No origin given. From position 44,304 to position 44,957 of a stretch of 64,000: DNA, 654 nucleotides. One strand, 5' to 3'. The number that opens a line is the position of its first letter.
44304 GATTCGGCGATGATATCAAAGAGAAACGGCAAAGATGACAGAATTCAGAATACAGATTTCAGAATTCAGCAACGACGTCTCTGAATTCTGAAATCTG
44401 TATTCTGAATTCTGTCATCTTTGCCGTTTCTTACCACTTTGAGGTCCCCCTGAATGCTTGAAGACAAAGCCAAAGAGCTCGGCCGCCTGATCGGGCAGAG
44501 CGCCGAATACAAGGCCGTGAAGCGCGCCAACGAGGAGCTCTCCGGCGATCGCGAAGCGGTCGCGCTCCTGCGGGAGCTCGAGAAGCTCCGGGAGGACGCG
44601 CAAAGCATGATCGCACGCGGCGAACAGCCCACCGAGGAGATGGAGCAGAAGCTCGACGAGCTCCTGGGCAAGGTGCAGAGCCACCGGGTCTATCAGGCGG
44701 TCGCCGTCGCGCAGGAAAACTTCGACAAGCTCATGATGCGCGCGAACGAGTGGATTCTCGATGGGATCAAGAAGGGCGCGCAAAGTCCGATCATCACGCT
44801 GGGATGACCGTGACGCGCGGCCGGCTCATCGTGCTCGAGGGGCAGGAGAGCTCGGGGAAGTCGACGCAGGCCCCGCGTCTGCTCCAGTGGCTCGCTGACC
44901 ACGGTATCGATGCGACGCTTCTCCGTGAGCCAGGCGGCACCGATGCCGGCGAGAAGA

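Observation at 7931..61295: Family of eleven stop-codon-abutting hairpins whose arms are inverted tandem arrays of 7-nt or 9-nt units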

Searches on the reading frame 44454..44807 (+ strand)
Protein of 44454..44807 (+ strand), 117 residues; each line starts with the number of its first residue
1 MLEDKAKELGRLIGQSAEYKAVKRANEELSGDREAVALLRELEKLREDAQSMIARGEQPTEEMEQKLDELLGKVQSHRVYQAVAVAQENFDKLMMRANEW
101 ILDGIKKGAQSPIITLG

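Call 16: find_encoding_contigs(protein=window:44454-44807:+, flank=10000, max_places=4)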
Protein window:44454-44807:+ (117 aa): 3 contigs read that carry it; 3 places shown.
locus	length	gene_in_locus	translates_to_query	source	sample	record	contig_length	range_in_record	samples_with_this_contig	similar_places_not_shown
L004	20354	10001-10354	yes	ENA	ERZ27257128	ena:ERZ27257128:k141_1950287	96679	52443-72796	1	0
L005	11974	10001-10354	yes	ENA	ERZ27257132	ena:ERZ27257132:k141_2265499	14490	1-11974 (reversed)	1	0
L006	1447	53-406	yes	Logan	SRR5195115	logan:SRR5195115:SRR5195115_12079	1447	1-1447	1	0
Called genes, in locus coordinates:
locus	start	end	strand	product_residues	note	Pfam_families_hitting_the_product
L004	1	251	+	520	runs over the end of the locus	PF20154:LNT_N, PF00795:CN_hydrolase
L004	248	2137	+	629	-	PF05378:Hydant_A_N, PF01968:Hydantoinase_A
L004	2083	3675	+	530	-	PF02538:Hydantoinase_B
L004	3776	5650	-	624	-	PF01590:GAF, PF13185:GAF_2, PF13492:GAF_3 (faint), PF01966:HD (faint), PF13487:HD_5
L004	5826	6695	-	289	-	PF12706:Lactamase_B_2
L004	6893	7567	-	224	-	PF00027:cNMP_binding, PF13545:HTH_Crp_2, PF25213:HVO_A0261_N (weak), PF00325:Crp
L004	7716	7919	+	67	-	PF01197:Ribosomal_L31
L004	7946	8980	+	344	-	PF03462:PCRF, PF00472:RF-1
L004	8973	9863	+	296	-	PF17827:PrmC_N (weak), PF08241:Methyltransf_11 (faint), PF05175:MTS, PF12847:Methyltransf_18 (weak), PF13649:Methyltransf_25 (weak)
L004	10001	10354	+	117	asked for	PF06133:Com_YlbF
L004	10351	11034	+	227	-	PF13671:AAA_33 (weak), PF02223:Thymidylate_kin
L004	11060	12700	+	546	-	PF22694:CtpB_N-like (weak), PF00595:PDZ, PF13180:PDZ_2 (weak), PF17820:PDZ_6, PF03572:Peptidase_S41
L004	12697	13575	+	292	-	PF10728:DUF2520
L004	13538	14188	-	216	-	PF09865:DUF2092 (faint), PF03548:LolA, PF03888:MucB_RseB (weak), PF17131:TP_0789-like (weak)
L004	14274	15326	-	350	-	PF18152:DAHP_snth_FXD, PF00793:DAHP_synth_1, PF03102:NeuB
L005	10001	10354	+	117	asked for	PF06133:Com_YlbF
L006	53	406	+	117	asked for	PF06133:Com_YlbF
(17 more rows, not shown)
